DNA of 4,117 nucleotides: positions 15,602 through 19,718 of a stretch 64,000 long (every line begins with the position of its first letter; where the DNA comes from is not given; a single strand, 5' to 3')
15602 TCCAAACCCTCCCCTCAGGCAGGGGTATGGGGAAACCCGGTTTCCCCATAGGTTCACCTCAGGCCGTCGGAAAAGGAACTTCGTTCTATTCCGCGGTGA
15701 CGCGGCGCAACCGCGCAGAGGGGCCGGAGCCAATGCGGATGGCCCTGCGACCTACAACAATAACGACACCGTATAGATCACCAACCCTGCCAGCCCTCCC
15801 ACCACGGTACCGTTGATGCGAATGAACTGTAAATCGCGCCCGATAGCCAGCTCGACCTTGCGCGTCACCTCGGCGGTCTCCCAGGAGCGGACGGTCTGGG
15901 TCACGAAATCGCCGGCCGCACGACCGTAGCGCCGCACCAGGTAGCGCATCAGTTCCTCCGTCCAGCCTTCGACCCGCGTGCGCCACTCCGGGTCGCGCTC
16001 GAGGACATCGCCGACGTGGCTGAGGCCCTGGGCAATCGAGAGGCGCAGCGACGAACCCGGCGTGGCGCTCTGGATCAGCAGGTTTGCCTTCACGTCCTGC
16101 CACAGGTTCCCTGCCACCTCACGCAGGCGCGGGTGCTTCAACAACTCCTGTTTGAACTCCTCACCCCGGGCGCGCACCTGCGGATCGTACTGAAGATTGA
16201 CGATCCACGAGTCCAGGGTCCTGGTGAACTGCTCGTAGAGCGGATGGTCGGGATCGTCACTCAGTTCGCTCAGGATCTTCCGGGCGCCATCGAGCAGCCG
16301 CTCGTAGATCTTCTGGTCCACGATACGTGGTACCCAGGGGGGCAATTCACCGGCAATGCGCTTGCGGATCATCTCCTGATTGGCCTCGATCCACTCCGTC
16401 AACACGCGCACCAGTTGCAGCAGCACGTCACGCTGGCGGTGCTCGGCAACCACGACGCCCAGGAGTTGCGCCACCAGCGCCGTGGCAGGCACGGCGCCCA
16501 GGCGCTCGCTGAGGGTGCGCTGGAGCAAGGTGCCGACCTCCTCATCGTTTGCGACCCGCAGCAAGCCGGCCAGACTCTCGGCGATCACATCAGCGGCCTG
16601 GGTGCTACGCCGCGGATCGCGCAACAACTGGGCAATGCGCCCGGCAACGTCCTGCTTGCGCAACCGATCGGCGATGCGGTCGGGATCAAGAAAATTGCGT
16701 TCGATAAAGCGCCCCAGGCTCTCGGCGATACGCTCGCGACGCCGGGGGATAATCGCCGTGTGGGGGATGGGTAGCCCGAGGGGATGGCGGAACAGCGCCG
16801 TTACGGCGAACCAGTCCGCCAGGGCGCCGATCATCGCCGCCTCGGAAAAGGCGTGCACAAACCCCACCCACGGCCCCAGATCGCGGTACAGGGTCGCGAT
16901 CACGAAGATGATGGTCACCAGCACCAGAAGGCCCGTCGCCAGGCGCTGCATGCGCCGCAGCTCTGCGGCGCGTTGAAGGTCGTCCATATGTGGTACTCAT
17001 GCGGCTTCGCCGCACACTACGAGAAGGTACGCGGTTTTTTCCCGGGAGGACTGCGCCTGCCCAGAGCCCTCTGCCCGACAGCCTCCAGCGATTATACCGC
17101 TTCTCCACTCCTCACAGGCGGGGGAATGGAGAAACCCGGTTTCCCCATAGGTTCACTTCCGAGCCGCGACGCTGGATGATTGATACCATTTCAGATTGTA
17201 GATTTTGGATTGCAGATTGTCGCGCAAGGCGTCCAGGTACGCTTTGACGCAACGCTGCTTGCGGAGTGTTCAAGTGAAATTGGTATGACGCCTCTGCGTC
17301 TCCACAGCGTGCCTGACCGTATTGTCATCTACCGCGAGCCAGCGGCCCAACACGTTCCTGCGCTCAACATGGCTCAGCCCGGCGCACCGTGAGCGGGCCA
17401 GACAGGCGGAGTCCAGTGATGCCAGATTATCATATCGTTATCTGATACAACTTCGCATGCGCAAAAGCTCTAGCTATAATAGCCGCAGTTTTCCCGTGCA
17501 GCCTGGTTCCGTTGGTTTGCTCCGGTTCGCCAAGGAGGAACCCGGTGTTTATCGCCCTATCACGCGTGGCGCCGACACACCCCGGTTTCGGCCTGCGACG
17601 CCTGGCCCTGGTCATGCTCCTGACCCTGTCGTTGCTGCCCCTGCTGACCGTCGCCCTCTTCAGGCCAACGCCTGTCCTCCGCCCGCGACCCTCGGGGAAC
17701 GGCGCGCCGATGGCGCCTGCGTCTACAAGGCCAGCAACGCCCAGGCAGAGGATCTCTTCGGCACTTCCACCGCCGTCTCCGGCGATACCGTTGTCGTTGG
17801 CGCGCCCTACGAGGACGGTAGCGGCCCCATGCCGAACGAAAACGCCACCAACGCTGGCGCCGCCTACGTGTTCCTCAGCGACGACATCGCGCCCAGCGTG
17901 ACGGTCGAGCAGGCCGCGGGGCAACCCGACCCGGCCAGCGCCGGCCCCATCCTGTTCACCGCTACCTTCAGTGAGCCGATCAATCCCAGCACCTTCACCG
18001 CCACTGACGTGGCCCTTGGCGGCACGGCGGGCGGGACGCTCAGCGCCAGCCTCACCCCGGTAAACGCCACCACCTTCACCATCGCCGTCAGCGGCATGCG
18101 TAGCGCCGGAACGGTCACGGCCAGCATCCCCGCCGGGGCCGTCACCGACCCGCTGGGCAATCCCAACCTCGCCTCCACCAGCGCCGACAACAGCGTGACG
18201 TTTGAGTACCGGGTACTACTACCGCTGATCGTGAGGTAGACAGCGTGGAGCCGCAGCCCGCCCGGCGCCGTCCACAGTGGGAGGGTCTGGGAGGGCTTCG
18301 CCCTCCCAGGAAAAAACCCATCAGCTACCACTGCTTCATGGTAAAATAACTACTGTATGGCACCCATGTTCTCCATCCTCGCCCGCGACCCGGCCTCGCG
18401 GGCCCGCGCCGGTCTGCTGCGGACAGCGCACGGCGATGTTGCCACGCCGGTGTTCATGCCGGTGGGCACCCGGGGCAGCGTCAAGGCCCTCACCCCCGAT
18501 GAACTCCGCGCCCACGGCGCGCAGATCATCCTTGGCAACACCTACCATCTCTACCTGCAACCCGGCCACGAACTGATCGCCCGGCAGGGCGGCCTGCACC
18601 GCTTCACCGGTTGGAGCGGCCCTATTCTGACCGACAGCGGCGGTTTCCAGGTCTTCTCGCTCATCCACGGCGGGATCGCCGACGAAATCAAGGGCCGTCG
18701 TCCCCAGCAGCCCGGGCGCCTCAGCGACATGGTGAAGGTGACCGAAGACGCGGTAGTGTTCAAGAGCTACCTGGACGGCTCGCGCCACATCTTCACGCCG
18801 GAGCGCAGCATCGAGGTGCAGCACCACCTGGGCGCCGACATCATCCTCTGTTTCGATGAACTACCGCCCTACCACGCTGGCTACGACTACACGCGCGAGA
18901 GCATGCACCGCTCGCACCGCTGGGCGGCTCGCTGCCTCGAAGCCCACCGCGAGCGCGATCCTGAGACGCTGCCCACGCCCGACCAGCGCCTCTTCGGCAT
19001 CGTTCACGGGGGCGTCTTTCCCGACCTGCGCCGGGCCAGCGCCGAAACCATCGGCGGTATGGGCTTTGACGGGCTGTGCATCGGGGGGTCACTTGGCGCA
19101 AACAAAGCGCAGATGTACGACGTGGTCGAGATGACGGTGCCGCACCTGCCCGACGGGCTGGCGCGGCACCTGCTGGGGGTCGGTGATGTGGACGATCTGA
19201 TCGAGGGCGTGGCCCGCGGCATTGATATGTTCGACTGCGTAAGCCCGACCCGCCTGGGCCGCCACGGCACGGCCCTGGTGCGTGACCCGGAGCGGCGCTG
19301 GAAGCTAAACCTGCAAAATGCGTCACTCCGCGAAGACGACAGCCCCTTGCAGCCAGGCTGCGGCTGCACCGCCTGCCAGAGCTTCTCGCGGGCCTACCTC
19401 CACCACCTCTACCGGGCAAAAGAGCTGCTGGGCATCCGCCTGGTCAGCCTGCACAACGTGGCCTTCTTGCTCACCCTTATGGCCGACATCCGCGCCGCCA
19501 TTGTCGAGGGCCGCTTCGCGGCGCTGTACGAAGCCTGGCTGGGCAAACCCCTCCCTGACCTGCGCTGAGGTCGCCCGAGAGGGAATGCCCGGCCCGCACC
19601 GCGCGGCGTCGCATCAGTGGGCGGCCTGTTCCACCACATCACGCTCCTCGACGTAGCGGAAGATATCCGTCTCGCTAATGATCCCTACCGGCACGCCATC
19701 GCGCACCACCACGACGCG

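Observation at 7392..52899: A 102-bp TIR element with TNA target-site duplications (six copies, two subfamilies): a candidate unannotated MITE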

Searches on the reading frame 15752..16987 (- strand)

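Call 74: search_protein_families(library=pfam, proteins=[window:15752-16987:-], max_evalue=0.00001)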
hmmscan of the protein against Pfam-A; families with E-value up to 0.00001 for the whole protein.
window:15752-16987:- (411 aa): 1 family
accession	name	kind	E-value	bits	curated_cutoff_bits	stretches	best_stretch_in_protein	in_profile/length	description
PF04286.17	DUF445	-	3.6e-112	376.4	33.8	1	49-410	2-367/368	Protein of unknown function (DUF445)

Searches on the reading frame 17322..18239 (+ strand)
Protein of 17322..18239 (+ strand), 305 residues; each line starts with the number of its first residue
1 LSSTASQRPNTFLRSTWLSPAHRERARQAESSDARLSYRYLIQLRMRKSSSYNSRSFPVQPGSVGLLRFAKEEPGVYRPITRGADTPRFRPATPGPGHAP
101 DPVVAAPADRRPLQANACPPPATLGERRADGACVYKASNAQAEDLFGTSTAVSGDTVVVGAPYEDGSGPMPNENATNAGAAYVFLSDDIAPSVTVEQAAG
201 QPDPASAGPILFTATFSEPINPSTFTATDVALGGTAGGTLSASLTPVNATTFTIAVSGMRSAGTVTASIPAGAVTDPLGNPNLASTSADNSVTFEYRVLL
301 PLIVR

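Call 74: search_protein_families(library=pfam, proteins=[window:17322-18239:+], max_evalue=0.00001)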
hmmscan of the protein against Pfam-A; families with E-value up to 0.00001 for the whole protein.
window:17322-18239:+ (305 aa): 1 family
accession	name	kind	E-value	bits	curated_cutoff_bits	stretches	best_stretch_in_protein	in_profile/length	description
PF14312.12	FG-GAP_2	-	8.3e-12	45.5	23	1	137-184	9-49/49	FG-GAP repeat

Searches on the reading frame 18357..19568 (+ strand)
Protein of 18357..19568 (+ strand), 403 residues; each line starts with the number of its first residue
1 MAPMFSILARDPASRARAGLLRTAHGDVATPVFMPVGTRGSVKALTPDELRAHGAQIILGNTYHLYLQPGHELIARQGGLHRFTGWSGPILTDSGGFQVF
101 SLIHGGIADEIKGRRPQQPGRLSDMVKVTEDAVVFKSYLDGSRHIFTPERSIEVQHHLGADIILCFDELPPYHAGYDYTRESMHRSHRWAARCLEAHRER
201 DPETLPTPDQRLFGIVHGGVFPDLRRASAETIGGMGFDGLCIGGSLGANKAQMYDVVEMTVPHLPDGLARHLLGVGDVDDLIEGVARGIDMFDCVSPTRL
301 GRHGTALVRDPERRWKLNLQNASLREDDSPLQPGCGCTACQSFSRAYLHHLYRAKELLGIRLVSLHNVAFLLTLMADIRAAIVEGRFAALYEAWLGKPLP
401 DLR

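Call 74: search_protein_families(library=pfam, proteins=[window:18357-19568:+], max_evalue=0.00001)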
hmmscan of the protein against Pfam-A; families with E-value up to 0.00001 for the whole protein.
window:18357-19568:+ (403 aa): 1 family
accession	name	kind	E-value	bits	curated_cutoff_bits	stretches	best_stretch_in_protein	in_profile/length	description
PF01702.25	TGT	-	1.5e-139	465.4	26.3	1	15-395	2-352/357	Queuine tRNA-ribosyltransferase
